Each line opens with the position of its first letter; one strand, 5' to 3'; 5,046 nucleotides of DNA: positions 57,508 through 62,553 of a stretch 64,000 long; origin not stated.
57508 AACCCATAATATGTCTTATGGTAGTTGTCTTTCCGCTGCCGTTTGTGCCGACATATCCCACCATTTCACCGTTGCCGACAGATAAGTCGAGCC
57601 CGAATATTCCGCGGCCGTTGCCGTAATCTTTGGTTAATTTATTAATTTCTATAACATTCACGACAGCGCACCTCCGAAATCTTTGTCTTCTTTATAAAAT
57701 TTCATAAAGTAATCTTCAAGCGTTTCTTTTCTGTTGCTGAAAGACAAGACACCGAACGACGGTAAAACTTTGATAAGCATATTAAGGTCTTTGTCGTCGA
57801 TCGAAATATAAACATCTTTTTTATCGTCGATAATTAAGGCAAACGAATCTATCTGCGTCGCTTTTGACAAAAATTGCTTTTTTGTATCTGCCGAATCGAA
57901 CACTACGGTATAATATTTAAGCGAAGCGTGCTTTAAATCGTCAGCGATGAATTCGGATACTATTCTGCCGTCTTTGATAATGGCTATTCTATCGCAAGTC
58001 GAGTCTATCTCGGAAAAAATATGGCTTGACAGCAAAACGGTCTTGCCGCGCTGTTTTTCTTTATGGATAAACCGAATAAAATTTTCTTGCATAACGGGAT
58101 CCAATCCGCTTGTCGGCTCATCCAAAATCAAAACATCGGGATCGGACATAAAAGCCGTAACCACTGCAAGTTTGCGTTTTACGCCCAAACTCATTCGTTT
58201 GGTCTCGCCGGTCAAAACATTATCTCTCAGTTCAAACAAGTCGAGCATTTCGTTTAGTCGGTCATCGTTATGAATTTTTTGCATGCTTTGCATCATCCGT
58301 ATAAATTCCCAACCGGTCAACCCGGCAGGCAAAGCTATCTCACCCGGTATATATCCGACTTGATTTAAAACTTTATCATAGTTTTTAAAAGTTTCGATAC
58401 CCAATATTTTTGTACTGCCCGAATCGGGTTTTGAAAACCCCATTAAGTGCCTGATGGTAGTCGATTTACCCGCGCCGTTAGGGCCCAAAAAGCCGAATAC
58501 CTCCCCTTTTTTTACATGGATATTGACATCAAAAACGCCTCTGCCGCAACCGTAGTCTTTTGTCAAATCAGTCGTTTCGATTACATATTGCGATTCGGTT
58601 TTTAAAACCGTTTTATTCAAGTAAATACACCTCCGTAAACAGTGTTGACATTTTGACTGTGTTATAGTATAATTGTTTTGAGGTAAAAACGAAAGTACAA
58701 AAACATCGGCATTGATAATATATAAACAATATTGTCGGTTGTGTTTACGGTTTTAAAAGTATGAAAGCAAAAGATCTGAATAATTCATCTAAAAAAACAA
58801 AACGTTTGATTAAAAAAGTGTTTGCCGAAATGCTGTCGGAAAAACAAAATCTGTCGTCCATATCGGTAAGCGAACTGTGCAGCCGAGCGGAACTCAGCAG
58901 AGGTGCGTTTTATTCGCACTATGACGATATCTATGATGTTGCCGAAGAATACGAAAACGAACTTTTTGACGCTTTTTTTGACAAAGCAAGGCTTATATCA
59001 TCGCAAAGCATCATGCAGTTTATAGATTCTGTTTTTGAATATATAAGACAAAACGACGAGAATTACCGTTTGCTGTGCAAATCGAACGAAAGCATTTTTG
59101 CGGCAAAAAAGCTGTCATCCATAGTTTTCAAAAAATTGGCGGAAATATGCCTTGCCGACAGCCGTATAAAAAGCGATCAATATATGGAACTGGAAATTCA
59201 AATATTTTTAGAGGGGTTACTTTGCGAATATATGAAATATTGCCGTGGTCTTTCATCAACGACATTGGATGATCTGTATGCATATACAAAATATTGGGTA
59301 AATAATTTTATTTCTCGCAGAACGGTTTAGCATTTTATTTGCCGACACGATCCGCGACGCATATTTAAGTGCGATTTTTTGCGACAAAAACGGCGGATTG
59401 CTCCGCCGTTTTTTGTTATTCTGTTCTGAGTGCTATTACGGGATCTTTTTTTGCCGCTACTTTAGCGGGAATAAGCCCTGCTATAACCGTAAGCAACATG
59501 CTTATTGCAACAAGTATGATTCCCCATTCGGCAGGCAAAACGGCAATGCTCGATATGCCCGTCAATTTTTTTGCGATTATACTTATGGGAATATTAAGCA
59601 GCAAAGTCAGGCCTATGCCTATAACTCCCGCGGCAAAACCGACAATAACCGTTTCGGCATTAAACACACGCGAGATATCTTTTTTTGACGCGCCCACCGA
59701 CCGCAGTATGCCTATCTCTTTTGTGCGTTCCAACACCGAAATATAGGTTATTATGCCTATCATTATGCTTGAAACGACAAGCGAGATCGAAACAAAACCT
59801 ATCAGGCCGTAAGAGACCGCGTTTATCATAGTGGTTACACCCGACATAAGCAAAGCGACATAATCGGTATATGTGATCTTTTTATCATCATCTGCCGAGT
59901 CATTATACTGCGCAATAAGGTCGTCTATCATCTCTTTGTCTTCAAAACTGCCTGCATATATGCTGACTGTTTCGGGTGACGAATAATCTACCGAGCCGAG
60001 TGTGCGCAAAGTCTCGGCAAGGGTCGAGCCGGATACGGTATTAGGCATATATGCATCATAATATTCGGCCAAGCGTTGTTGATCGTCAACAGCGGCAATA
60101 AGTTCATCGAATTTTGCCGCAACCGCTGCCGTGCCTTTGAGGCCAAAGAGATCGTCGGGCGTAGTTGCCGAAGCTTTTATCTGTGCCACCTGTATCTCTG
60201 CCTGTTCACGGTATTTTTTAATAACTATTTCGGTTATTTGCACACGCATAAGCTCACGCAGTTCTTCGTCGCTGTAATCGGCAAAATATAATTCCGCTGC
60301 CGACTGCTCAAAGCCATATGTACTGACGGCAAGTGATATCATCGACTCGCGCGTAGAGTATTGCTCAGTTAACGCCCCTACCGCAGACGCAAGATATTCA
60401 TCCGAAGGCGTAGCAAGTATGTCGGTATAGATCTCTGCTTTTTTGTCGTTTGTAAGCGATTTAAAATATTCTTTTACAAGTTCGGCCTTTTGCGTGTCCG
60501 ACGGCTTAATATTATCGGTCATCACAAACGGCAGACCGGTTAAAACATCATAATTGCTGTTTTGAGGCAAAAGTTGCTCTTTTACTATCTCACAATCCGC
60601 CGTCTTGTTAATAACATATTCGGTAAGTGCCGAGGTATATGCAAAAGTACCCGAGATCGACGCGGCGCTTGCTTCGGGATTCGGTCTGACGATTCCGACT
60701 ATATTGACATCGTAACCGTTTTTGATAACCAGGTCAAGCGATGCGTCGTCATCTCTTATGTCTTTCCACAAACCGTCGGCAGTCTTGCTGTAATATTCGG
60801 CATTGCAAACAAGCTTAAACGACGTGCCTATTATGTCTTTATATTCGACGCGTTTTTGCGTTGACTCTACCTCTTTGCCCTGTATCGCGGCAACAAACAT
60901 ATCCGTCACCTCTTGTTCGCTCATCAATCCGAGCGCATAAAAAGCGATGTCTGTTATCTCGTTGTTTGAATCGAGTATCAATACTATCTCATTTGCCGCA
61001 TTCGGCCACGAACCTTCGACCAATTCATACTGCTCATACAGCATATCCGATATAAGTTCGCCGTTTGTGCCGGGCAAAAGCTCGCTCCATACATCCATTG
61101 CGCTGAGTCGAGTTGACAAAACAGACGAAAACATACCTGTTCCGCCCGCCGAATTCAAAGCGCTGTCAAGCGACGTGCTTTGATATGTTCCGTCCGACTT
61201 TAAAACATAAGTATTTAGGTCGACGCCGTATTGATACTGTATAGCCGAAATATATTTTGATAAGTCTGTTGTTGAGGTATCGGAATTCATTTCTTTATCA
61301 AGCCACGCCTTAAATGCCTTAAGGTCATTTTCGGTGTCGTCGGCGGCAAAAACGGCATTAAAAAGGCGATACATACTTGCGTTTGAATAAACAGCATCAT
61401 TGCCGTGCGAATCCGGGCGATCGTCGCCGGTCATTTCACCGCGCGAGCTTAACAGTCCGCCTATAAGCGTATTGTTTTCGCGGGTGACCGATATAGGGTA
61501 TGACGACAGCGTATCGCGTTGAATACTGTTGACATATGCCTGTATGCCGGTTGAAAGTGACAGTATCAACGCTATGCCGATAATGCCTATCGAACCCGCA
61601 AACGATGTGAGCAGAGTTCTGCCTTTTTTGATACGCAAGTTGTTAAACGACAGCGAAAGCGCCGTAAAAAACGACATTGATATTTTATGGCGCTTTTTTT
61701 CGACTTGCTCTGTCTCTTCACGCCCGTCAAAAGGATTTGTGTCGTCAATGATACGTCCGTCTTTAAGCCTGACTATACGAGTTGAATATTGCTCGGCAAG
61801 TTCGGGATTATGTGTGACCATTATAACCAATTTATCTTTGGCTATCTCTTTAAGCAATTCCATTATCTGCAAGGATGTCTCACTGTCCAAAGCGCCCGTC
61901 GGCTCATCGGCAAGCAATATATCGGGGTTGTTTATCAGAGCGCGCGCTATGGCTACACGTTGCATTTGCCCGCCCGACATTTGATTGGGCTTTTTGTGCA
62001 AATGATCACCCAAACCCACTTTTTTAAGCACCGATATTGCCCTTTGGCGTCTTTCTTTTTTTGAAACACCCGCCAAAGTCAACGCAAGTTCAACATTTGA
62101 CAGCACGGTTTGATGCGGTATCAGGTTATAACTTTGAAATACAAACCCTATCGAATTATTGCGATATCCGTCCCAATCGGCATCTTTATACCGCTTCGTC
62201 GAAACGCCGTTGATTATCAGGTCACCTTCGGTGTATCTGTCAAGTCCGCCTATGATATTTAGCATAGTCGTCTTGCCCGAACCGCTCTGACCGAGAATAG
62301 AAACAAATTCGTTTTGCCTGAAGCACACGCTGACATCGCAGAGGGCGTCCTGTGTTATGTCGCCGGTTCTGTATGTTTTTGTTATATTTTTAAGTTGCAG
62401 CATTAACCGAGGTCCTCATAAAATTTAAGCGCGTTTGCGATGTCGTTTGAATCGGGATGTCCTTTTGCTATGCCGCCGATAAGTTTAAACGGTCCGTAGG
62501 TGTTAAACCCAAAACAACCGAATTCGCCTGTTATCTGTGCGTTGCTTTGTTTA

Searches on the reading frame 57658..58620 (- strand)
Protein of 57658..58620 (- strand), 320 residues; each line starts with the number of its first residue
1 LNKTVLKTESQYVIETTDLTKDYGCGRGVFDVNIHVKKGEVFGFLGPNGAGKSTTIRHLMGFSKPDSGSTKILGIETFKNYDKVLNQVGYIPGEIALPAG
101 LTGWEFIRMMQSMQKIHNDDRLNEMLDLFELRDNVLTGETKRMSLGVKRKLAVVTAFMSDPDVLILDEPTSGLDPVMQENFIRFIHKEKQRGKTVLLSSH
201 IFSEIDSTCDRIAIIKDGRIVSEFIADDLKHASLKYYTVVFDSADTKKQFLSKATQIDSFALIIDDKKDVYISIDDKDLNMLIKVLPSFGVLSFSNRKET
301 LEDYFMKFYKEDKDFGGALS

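Call 53: search_protein_families(library=pfam, proteins=[window:57658-58620:-], max_evalue=0.00001)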
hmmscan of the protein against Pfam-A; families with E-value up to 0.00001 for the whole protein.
window:57658-58620:- (320 aa): 2 families
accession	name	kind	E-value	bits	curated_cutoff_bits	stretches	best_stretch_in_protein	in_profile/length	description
PF00005.33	ABC_tran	-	1.6e-25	90.7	25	1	31-171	3-137/137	ABC transporter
PF13304.12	AAA_21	-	9.8e-16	59.1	27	1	143-200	238-298/304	AAA domain, putative AbiEii toxin, Type IV TA system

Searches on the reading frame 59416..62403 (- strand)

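Call 53: search_protein_families(library=pfam, proteins=[window:59416-62403:-], max_evalue=0.00001)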
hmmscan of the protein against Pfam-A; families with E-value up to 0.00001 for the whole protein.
window:59416-62403:- (995 aa): 2 families
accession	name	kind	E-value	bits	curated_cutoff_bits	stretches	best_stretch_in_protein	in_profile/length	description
PF00005.33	ABC_tran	-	7.5e-33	114.5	25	1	23-169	3-136/137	ABC transporter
PF02687.27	FtsX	-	1.1e-16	61.4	25.5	1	870-988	3-120/120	FtsX-like permease C-terminal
